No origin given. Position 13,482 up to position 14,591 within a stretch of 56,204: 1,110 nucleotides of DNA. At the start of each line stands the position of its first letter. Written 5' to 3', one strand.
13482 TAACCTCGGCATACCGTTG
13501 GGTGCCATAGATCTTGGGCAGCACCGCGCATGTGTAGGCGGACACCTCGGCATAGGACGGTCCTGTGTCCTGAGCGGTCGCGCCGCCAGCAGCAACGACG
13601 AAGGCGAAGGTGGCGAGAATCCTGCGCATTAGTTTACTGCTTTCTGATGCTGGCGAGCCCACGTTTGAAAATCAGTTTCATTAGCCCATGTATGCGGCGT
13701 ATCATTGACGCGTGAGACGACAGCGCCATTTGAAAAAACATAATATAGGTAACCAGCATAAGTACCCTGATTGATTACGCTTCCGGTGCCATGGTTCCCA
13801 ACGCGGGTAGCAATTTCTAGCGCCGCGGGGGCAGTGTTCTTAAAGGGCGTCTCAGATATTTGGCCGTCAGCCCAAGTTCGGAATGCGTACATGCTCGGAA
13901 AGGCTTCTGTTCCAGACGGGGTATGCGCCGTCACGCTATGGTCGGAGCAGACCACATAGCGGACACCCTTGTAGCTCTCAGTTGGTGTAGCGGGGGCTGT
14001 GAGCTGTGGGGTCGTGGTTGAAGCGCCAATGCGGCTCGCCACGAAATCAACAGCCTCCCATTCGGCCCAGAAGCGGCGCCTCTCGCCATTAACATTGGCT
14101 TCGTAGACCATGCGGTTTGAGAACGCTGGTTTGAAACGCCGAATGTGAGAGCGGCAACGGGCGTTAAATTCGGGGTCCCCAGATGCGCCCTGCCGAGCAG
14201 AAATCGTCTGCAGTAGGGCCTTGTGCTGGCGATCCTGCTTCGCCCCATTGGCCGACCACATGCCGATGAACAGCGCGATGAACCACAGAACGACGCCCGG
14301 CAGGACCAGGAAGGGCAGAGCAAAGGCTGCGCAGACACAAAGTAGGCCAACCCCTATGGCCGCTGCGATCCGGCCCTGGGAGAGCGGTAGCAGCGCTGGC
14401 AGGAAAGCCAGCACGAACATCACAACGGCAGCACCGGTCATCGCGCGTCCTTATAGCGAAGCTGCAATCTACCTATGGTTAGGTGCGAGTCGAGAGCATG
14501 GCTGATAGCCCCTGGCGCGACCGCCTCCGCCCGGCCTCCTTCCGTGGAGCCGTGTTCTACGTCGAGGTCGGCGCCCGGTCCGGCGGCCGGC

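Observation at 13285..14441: Two-gene minus-strand, lower-GC cassette inserted in the middle of the tail operon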

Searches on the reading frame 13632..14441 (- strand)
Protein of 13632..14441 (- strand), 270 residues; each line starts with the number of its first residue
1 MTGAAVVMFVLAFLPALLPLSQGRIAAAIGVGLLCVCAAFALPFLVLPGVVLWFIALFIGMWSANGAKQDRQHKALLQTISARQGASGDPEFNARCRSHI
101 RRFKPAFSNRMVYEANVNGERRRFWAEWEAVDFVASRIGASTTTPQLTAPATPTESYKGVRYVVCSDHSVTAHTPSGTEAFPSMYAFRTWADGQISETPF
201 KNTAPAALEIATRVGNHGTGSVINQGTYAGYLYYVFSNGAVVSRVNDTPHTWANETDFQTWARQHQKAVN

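Call 4: search_protein_families(library=pfam, proteins=[window:13632-14441:-], max_evalue=1)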
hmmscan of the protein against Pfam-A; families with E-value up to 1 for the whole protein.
window:13632-14441:- (270 aa): 2 families
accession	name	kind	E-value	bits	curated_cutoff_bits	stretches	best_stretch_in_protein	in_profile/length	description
PF13567.11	DUF4131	-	0.16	12.1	31.6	1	21-79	6-66/165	Domain of unknown function (DUF4131)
PF20187.3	DUF6550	-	0.26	11.9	27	1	134-212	28-109/190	Family of unknown function (DUF6550)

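Call 5: search_protein_families(library=phrogs, proteins=[window:13632-14441:-], max_evalue=1)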
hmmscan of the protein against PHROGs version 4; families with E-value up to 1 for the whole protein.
window:13632-14441:- (270 aa): 2 families
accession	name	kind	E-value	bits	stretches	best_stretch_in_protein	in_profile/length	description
phrog_33418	-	unknown function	0.18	13.3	1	143-191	29-79/82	-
phrog_5565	-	unknown function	0.37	11.9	1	5-47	13-52/64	-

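Call 6: search_protein_families(library=padloc, proteins=[window:13632-14441:-], max_evalue=1)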
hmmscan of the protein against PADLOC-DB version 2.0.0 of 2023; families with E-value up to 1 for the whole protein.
window:13632-14441:- (270 aa): 0 families

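Call 7: search_protein_families(library=ncbifam, proteins=[window:13632-14441:-], max_evalue=1)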
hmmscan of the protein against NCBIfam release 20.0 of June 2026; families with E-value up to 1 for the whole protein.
window:13632-14441:- (270 aa): 1 family
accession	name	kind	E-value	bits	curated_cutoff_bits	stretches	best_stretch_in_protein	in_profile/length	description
NF058603.1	SCO2097_fam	equivalog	0.035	14.4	110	1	22-95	44-119/129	SCO2097 family morphological protein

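Call 9: find_homologous_proteins(query=window:13632-14441:-, max_evalue=0.01)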
Query window:13632-14441:- (270 aa): 2 proteins with E <= 0.01 among 2265 candidates.
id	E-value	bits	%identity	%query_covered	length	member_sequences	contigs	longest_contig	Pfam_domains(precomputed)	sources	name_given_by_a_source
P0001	1.3e-180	616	100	100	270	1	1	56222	-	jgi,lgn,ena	-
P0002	2.9e-63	232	55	71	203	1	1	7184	-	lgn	-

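Call 11: find_encoding_contigs(protein=P0002, flank=10000)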
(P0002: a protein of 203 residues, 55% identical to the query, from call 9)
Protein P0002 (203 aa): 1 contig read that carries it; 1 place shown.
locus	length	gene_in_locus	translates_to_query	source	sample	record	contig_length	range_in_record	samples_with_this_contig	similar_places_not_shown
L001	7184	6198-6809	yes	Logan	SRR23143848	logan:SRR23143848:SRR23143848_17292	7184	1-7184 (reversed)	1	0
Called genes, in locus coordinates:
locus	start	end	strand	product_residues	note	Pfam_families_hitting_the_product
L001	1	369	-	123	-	?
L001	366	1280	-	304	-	PF10076:Phage_Mu_Gp48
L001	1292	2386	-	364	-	PF04865:Baseplate_J, PF26078:Baseplate_J_M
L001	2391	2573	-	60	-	-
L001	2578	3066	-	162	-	PF07409:GP46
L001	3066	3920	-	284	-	PF06890:Phage_Mu_Gp45 (faint)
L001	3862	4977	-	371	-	PF21683:GpP-like_1st, PF22255:Gp44-like_2nd, PF21929:GpP_4th (weak)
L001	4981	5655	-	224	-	-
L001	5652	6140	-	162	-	PF07157:DNA_circ_N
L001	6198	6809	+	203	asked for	-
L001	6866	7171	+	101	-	-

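Call 12: find_encoding_contigs(protein=P0001, flank=10000)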
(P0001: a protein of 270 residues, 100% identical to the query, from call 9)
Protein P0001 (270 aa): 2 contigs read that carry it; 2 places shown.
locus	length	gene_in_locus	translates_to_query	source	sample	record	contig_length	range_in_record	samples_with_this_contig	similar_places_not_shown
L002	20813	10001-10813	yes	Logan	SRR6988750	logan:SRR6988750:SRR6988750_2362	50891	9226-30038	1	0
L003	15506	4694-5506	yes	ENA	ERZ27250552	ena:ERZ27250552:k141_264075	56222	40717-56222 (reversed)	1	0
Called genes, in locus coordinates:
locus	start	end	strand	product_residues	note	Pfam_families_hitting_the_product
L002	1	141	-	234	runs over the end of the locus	-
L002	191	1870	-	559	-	PF01391:Collagen (weak), PF13884:Peptidase_S74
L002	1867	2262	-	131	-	-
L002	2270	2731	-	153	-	-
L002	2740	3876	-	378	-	PF21722:Gly_rich_2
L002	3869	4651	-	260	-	PF10076:Phage_Mu_Gp48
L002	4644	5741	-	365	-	PF04865:Baseplate_J, PF26078:Baseplate_J_M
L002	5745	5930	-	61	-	-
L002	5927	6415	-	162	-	PF07409:GP46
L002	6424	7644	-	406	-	PF06890:Phage_Mu_Gp45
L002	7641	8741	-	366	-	PF21683:GpP-like_1st (weak), PF22255:Gp44-like_2nd, PF21929:GpP_4th (weak)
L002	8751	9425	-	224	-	-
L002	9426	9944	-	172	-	PF07157:DNA_circ_N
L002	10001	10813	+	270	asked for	-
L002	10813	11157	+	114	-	-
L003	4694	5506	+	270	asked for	-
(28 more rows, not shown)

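Call 23: find_related_loci(query=A1, collection=viral_contigs, flank=8000)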
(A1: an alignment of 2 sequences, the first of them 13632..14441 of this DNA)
Query A1 (270 aa) in viral_contigs; peptide patterns used: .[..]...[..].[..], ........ (x = any residue, [..] = any of these).
59 stretches matched a pattern, but none encodes a relative of the query by tblastn (E <= 1e-3).

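Call 24: search_protein_representatives(alignment_id=A1)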
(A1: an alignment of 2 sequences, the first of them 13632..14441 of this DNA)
Query: 2 sequences, 273 profile positions. Proteins with E-value up to 0.001 (for the whole library): 26; up to 1e-10: 8; up to 1e-30: 2. The best 26 are listed.
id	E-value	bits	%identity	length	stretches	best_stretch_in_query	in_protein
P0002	1.8e-123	427.4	-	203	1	1-212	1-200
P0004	6.2e-33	130.5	-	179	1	88-199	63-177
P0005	2.9e-19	85.7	-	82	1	7-84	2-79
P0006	7.2e-16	74.5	-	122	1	3-84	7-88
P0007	9.3e-15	70.9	-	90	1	5-82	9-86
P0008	2.7e-13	66.1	-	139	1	81-144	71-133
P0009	1.5e-12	63.6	-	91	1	2-80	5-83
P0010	1.5e-11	60.4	-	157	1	3-81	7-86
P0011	4.0e-08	49.1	-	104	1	8-80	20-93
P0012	4.1e-08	49.1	-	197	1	98-196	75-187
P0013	1.1e-07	47.6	-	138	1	90-156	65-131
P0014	1.7e-07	47.1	-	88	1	110-195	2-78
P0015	2.4e-07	46.6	-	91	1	6-72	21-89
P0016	5.5e-07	45.4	-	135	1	90-156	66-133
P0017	9.3e-07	44.6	-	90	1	88-143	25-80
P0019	2.0e-06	43.6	-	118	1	2-85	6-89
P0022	2.2e-05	40.2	-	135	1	216-268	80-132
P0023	3.6e-05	39.5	-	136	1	204-267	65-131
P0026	9.5e-05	38.1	-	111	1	2-93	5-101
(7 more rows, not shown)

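Call 26: predict_structure(alignment_id=A1)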
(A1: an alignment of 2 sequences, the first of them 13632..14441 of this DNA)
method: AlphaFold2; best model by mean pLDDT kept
length: 270 residues; sequences in the alignment: 2
mean_pLDDT: 44.8   pTM: 0.24
mean pLDDT of the five models: 44.8, 41.1, 40.8, 40.2, 39.0
residues with pLDDT >= 90: 0; 70-90: 2; 50-70: 99; < 50: 169
segments of 3 or more residues with pLDDT < 50: 21-23, 71-86, 91-96, 98-114, 139-249, 265-270
pLDDT, mean of each block of 10 residues (from residue 1): 54 55 55 60 60 68 55 43 45 46 38 48 53 54 32 34 38 31 34 29 29 28 37 40 42 53 46
secondary structure, 60 per line:
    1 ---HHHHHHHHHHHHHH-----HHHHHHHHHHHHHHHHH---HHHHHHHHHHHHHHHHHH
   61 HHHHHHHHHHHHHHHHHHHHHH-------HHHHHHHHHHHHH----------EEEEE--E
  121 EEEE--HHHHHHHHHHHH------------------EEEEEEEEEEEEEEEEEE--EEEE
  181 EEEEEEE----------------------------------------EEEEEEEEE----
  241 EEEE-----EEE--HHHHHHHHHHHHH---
elements in order: H4-17 H23-39 H43-82 H90-102 E113-117 E120-124 H127-138 E157-174 E177-187 E228-236 E241-244 E250-252 H255-267

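Call 29: search_protein_families(library=pfam, alignment_id=A2, max_evalue=0.1)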
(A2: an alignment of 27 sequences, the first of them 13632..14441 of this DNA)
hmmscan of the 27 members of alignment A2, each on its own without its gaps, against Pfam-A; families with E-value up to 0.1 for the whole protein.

A. member 1, window:13632-14441:- (270 aa): 0 families

B. families by the number of members that match (of 27 scanned): 28 families (the first 25 are shown)
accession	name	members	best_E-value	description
PF12679.13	ABC2_membrane_2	3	0.013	ABC-2 family transporter protein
PF02699.20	YajC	2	0.0046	Preprotein translocase subunit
PF10571.15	UPF0547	1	9.3e-08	Uncharacterised protein family UPF0547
PF13248.11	Zn_ribbon_3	1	6.1e-05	zinc-ribbon domain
PF13240.11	Zn_Ribbon_1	1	0.0011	zinc-ribbon domain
PF05101.18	VirB3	1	0.0012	Type IV secretory pathway, VirB3-like protein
PF12773.13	DZR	1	0.0014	Double zinc ribbon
PF19346.4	DUF5924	1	0.002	Family of unknown function (DUF5924)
PF19455.4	DUF5993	1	0.0044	Family of unknown function (DUF5993)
PF20990.2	DUF2207_C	1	0.0064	Predicted membrane protein (DUF2207) C-terminal domain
PF01292.26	Ni_hydr_CYTB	1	0.0078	Prokaryotic cytochrome b561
PF16311.10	TMEM100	1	0.0082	Transmembrane protein 100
PF21724.2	DUF6861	1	0.0089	Family of unknown function (DUF6861)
PF08592.16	Anthrone_oxy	1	0.011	Anthrone oxygenase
PF18912.6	DZR_2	1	0.013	Double zinc ribbon domain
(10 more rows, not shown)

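Call 35: find_encoding_contigs(protein=P0004, flank=8000, max_places=4)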
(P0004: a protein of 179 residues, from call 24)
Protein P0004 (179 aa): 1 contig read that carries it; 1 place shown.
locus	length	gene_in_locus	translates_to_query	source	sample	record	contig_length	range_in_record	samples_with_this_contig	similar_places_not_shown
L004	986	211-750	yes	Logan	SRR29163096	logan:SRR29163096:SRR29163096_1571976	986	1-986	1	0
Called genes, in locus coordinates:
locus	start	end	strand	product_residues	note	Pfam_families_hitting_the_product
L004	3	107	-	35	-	?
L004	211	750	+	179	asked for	-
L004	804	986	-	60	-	?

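Call 36: find_encoding_contigs(protein=P0005, flank=8000, max_places=4)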
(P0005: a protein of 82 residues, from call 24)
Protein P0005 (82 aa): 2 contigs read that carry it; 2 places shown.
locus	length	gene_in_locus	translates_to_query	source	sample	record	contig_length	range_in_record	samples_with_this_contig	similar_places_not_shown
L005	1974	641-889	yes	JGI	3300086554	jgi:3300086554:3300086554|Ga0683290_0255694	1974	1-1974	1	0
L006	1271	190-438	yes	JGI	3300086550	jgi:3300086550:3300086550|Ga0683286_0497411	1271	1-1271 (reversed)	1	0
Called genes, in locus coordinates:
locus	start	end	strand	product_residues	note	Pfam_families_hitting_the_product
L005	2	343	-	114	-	?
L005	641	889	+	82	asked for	-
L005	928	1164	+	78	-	-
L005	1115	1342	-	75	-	-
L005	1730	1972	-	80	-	?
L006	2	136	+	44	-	?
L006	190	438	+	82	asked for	-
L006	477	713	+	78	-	-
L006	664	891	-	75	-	-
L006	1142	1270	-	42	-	?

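Call 37: search_dna_similar(query=window:13632-14441:-, collection=phages, mode=protein, max_evalue=1, max_rows=20)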
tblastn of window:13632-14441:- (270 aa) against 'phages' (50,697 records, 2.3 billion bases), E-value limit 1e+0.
Records with a match: 1; places in all: 1; records where one place covers at least 80% of the query: 0.
Best place of each record, by identity: <60% 1.
By first word of the organism name: Dipodfec 1.
By host as written in the record: Dipodomys merriami 1.
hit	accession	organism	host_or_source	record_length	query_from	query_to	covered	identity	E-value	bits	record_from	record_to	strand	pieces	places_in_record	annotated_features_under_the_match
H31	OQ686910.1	Dipodfec virus UOA04_Rod_760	Dipodomys merriami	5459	169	269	37%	23.9%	8e-1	37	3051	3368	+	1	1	replication initiator protein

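Call 38: search_dna_similar(query=P0011, collection=phages, mode=protein, max_evalue=1, max_rows=20)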
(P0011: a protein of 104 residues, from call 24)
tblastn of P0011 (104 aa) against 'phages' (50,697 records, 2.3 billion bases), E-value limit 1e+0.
No match.

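Call 42: find_encoding_contigs(protein=P0010, flank=10000, max_places=3)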
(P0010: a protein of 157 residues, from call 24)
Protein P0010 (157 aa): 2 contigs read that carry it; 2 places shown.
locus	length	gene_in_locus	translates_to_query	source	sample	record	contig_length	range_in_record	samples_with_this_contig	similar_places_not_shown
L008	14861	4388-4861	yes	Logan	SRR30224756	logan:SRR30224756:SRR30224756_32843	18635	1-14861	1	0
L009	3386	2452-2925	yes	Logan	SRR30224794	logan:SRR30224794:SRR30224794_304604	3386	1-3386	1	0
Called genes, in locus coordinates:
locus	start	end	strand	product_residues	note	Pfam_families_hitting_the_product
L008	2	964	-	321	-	?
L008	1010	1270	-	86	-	PF14549:P22_Cro, PF15943:YdaS_toxin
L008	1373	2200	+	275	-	PF06067:DUF932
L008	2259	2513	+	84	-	-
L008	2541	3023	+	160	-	-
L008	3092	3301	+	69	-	-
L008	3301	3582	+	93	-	-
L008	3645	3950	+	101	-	-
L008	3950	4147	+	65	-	-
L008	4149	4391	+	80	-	-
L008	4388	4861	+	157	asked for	-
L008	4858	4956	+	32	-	-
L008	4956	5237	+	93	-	-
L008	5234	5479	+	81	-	-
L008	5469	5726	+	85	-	-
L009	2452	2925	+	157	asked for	-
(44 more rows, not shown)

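Call 43: find_encoding_contigs(protein=P0019, flank=10000, max_places=3)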
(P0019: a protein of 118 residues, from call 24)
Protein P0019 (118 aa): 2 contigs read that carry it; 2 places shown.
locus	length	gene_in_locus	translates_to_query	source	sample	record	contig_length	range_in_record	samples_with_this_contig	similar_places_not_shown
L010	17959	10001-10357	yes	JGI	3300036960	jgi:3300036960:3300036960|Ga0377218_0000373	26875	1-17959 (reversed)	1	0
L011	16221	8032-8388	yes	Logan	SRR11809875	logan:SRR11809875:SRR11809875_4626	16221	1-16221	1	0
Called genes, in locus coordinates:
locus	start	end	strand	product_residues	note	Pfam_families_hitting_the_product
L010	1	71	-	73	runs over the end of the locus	-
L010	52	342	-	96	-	-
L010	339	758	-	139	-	-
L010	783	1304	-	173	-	PF13392:HNH_3, PF00847:AP2 (weak)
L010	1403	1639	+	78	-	-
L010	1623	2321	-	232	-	PF01471:PG_binding_1, PF09374:PG_binding_3 (faint), PF00959:Phage_lysozyme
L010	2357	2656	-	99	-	PF23148:Gp77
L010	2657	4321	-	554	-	-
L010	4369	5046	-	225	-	PF23140:Gp80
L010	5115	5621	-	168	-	PF14301:DUF4376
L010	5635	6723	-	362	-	PF21722:Gly_rich_2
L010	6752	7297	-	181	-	PF10076:Phage_Mu_Gp48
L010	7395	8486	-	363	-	PF04865:Baseplate_J, PF26078:Baseplate_J_M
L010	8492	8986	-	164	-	PF07409:GP46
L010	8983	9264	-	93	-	-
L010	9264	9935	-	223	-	-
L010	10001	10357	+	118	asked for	-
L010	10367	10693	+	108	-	-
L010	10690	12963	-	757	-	-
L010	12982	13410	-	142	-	PF07157:DNA_circ_N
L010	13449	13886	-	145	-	PF06890:Phage_Mu_Gp45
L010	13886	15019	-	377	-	PF21683:GpP-like_1st (weak), PF22255:Gp44-like_2nd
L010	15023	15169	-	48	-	-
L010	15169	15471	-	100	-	PF10109:Phage_TAC_7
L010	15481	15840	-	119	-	PF10618:Tail_tube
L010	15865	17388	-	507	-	PF17482:Phage_sheath_1C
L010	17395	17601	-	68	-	PF10948:DUF2635 (weak)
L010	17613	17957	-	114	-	?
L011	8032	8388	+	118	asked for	-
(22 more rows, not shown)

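Call 49: search_protein_families(library=pfam, proteins=[L001:6866-7168:+, L010:10367-10690:+, L010:10693-12963:-, L010:9267-9935:-], max_evalue=1)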
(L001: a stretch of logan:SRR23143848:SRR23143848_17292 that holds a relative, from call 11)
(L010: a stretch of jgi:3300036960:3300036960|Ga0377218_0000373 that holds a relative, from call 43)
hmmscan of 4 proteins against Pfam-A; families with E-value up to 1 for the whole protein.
L001:6866-7168:+ (101 aa): 0 families

L010:10367-10690:+ (108 aa): 0 families

L010:10693-12963:- (757 aa): 4 families
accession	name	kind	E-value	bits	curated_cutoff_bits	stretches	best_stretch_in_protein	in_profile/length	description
PF14716.13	HHH_8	-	0.063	14.1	30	1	159-205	4-53/73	Helix-hairpin-helix domain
PF04513.17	Baculo_PEP_C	-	0.27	11.7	38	0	9-64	56-106/140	Baculovirus polyhedron envelope protein, PEP, C terminus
PF07464.16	ApoLp-III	-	0.29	11.7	36.3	0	113-172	33-92/146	Apolipophorin-III precursor (apoLp-III)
PF10174.14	Cast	-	0.41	9.3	29.1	1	371-430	146-205/766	RIM-binding protein of the cytomatrix active zone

L010:9267-9935:- (223 aa): 0 families

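Call 81: find_encoding_contigs(protein=P0012, flank=6000, max_places=3)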
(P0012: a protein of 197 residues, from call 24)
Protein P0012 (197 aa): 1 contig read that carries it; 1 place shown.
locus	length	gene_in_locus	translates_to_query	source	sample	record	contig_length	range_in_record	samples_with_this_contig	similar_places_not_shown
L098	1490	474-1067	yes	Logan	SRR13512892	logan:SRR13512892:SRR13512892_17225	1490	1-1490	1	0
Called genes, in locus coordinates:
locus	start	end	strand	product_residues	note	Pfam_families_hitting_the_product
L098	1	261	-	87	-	?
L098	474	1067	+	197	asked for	-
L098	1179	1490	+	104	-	?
